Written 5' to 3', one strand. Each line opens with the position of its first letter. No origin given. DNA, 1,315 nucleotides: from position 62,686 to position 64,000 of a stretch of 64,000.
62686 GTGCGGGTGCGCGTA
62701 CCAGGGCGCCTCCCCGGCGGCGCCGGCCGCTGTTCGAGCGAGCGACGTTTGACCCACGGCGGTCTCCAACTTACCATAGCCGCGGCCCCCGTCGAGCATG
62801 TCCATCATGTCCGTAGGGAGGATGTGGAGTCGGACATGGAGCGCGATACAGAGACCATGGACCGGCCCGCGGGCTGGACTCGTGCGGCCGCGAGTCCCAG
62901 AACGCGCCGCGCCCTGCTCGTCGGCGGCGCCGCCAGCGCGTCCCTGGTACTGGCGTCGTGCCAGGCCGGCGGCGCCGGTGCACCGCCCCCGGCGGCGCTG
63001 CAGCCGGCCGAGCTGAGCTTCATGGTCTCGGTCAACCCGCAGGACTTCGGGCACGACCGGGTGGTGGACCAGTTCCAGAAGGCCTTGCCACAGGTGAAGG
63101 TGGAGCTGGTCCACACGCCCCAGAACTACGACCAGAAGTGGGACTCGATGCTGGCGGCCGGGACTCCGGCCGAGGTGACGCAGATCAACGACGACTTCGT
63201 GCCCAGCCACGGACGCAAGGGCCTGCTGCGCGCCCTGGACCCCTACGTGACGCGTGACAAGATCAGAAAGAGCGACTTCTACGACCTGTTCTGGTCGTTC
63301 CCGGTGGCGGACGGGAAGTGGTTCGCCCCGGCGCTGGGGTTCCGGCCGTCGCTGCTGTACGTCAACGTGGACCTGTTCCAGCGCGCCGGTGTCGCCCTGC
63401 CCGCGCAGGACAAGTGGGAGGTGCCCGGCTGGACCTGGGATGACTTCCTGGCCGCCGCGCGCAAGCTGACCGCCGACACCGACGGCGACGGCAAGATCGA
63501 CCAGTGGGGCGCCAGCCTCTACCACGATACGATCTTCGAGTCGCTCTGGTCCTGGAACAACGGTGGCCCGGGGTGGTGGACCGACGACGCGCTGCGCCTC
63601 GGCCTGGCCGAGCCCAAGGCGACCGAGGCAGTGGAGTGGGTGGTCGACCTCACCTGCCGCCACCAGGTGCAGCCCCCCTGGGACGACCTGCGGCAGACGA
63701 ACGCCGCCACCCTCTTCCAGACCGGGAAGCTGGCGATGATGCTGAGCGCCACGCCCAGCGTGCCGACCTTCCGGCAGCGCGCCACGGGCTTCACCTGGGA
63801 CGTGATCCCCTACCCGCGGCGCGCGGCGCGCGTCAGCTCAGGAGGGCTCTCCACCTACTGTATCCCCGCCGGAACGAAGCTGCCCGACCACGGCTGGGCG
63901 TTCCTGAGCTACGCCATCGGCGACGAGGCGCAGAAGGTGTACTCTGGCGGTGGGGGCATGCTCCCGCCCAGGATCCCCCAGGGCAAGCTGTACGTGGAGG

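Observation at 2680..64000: Eleven sugar-binding lipoprotein genes but no intact permease or ATPase genes: orphan SBPs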

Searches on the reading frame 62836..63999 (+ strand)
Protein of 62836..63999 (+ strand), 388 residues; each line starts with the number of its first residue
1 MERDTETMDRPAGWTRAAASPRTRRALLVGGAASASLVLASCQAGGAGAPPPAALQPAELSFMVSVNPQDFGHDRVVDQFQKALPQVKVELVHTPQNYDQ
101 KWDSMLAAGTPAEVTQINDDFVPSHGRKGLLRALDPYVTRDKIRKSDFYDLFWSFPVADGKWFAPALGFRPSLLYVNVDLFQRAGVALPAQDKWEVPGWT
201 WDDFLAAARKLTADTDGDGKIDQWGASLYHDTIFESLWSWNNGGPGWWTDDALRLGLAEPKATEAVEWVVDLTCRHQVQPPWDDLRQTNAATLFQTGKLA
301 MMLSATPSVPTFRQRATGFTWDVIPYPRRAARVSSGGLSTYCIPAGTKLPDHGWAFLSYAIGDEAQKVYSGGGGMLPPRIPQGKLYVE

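Call 5: search_protein_families(library=pfam, proteins=[window:62836-63999:+], max_evalue=0.01)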
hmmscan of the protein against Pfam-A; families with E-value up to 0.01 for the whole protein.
window:62836-63999:+ (388 aa): 2 families
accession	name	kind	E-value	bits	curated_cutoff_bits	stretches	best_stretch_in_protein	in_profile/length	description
PF01547.30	SBP_bac_1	-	4.7e-31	109.4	26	1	76-367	13-307/307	Bacterial extracellular solute-binding protein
PF13416.11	SBP_bac_8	-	4.9e-25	89.3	27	1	76-379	2-262/279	Bacterial extracellular solute-binding protein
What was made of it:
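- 62836..64000 (+): S8, CUT1-type SBP lipoprotein, cut by the window end. SBP_bac_1 at 4.7e-31 (call 5).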

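Call 60: find_homologous_proteins(query=window:62836-63999:+, max_evalue=1e-20)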
Query window:62836-63999:+ (388 aa): 14 proteins with E <= 1e-20 among 8000 candidates.
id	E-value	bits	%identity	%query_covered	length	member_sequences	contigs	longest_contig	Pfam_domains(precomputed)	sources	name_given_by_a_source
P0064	2.5e-222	756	98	84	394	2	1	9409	PF13416.12,PF01547.31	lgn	-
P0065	8.1e-206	702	83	89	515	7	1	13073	PF13416.12,PF01547.31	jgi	-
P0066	1.9e-204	697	81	94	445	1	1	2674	PF01547.31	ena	-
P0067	4.8e-173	594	68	94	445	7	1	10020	PF13416.12,PF01547.31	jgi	jgi:multiple sugar transport system substrate-binding protein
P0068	2.3e-91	325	85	40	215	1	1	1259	PF13416.12,PF01547.31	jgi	-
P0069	5.4e-67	245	37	92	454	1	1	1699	PF13416.12,PF01547.31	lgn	-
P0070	2.1e-64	236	40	73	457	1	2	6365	PF13416.12,PF01547.31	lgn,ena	-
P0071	1.0e-63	234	34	92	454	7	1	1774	PF13416.12,PF01547.31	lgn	-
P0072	7.2e-63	231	34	92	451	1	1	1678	PF13416.12,PF01547.31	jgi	-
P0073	2.7e-62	229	37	74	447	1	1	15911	PF13416.12,PF01547.31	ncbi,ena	-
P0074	1.9e-23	101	27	83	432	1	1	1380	PF13416.12,PF01547.31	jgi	-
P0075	6.9e-23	99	29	73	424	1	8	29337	PF13416.12,PF01547.31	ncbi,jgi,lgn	-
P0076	3.2e-22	97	27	88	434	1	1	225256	PF13416.12,PF01547.31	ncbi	ncbi:MAG: ABC transporter substrate-binding protein [bacterium]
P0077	1.7e-21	95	30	72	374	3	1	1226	PF13416.12,PF01547.31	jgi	-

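Call 61: find_encoding_contigs(protein=P0064, flank=10000, max_places=2)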
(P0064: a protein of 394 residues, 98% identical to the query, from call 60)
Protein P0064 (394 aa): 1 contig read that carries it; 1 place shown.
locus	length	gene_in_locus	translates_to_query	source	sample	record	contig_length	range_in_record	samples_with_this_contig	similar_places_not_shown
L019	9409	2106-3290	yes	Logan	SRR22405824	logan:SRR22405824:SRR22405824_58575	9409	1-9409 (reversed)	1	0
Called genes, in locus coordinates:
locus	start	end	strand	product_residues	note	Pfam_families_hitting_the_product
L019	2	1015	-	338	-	?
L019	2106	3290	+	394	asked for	PF01547:SBP_bac_1, PF13416:SBP_bac_8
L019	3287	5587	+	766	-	-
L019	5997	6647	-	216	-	PF13241:NAD_binding_7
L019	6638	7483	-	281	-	PF00590:TP_methylase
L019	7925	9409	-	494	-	?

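Call 62: find_encoding_contigs(protein=P0065, flank=10000, max_places=2)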
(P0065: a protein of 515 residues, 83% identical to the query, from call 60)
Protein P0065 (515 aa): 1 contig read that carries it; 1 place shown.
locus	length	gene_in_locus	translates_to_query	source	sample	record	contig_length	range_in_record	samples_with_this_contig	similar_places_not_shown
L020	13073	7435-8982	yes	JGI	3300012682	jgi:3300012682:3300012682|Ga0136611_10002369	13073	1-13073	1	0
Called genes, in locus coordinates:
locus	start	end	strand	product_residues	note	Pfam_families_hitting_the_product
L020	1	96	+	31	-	?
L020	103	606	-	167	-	-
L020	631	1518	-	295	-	PF05448:AXE1, PF01738:DLH (faint), PF00326:Peptidase_S9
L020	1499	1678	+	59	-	-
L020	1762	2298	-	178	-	PF02746:MR_MLE_N, PF13378:MR_MLE_C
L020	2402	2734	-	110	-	-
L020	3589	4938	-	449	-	PF01547:SBP_bac_1, PF13416:SBP_bac_8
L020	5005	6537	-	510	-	PF00884:Sulfatase, PF01663:Phosphodiest (weak), PF16347:SGSH_C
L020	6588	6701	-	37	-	-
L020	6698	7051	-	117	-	-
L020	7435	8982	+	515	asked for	PF01547:SBP_bac_1, PF13416:SBP_bac_8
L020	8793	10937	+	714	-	-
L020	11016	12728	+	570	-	-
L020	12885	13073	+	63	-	?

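Call 69: search_protein_families(library=ncbifam, proteins=[window:62836-63999:+, L019:3287-5587:+], max_evalue=0.001)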
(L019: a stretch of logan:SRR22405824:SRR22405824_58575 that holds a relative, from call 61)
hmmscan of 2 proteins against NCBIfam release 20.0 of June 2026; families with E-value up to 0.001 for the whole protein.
window:62836-63999:+ (388 aa): 1 family
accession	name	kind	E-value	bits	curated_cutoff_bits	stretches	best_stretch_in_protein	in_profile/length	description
TIGR03850.1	bind_CPR_0540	equivalog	1.3e-05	24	299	1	118-377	102-362/437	carbohydrate ABC transporter substrate-binding protein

L019:3287-5587:+ (766 aa): 0 families

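Call 72: find_encoding_contigs(protein=P0073, flank=10000, max_places=1)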
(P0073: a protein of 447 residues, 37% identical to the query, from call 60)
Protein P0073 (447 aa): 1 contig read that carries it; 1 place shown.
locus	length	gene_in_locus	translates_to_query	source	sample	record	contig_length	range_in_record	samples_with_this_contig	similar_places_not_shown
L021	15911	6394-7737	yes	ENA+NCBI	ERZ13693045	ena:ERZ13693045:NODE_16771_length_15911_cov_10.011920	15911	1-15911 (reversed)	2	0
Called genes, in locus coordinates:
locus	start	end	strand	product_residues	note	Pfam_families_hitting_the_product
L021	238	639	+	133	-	-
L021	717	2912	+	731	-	PF00512:HisKA, PF02518:HATPase_c, PF00072:Response_reg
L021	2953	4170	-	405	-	PF13384:HTH_23 (faint), PF00072:Response_reg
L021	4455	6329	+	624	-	PF12974:Phosphonate-bd, PF09084:NMT1 (faint), PF12974:Phosphonate-bd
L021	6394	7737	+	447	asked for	PF01547:SBP_bac_1, PF13416:SBP_bac_8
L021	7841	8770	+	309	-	PF00528:BPD_transp_1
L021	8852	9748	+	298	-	PF00528:BPD_transp_1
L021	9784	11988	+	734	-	PF14871:GHL6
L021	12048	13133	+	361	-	PF04909:Amidohydro_2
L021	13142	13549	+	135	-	PF00355:Rieske, PF13806:Rieske_2, PF22543:Rieske_4 (faint)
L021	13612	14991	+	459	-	-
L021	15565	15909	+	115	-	?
